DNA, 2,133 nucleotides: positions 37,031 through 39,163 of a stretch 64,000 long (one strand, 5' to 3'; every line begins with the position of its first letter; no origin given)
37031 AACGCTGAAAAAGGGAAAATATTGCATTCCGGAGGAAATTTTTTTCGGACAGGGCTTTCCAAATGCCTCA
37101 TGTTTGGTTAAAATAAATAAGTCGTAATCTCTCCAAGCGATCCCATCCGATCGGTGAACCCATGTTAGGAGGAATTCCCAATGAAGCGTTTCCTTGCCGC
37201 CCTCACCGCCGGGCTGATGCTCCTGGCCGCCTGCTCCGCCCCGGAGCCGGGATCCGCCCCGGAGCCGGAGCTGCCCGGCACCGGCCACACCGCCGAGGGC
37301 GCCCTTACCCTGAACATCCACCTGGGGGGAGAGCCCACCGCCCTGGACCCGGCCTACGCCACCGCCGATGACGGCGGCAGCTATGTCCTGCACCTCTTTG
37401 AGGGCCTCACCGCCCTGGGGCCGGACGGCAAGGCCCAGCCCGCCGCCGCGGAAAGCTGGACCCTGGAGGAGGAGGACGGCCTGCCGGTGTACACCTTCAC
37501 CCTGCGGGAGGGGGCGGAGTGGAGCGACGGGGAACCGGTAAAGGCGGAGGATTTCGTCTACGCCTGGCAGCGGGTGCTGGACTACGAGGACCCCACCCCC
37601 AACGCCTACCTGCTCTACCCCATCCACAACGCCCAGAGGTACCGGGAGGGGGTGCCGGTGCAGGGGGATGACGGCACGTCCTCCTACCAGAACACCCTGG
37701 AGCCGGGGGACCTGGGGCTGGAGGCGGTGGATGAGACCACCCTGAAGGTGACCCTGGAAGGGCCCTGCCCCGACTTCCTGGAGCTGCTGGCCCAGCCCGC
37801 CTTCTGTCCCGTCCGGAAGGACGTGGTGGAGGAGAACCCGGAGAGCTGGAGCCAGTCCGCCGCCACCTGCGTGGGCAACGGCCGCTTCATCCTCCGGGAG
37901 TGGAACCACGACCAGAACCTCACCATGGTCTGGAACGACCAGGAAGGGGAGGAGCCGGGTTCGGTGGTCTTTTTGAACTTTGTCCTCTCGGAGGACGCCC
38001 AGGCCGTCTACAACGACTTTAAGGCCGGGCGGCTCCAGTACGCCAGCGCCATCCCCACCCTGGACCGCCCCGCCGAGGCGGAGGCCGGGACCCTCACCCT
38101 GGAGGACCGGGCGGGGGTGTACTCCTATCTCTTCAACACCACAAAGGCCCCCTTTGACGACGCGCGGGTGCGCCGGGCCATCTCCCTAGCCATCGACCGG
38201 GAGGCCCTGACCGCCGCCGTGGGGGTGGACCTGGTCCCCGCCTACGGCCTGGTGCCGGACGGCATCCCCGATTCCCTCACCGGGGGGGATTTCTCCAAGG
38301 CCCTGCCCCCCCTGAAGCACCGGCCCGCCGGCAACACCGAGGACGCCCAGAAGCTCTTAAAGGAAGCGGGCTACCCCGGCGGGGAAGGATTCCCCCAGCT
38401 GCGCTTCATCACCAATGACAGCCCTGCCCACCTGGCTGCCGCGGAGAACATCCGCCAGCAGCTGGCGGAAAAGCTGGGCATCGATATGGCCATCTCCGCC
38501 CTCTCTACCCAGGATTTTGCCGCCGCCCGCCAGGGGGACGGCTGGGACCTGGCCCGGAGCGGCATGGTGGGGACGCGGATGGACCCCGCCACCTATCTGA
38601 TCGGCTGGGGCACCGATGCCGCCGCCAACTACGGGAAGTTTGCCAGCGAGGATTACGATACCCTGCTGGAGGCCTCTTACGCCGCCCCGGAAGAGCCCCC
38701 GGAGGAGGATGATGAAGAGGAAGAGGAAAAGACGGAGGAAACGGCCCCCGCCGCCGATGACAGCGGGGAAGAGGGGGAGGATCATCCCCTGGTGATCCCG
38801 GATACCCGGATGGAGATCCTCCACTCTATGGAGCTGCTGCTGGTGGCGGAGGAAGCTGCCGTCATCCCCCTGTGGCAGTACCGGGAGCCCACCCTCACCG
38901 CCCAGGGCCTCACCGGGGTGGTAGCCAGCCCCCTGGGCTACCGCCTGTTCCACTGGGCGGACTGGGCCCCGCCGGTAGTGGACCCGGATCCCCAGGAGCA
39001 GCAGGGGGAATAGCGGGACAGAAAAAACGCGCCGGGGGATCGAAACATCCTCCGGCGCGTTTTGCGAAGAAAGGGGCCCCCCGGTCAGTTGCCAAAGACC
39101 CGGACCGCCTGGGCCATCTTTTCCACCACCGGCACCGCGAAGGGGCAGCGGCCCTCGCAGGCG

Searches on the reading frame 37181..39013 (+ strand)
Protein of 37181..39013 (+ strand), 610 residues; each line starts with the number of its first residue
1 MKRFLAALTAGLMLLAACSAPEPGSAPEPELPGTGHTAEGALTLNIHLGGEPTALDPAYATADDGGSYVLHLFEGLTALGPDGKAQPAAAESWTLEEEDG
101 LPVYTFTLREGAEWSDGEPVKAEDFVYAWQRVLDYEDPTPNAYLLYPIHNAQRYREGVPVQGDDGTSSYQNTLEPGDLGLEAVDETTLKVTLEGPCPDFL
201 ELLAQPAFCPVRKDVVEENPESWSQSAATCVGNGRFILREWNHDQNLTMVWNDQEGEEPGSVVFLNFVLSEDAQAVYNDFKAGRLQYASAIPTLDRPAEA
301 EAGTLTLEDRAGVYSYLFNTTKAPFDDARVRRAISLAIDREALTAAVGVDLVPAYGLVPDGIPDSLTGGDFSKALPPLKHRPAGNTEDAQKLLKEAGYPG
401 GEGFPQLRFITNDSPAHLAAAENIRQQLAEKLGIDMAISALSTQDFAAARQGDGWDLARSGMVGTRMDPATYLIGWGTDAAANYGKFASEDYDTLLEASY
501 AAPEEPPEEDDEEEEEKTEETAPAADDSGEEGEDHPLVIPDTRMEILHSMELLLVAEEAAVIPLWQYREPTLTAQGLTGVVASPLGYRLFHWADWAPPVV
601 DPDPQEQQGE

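Call 72: search_protein_families(library=pfam, proteins=[window:37181-39013:+], max_evalue=0.0001)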
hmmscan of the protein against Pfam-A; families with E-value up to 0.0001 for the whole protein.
window:37181-39013:+ (610 aa): 1 family
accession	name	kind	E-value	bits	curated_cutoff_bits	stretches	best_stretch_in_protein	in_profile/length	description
PF00496.27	SBP_bac_5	-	1.8e-70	238.4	32.4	1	85-482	2-366/368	Bacterial extracellular solute-binding proteins, family 5 Middle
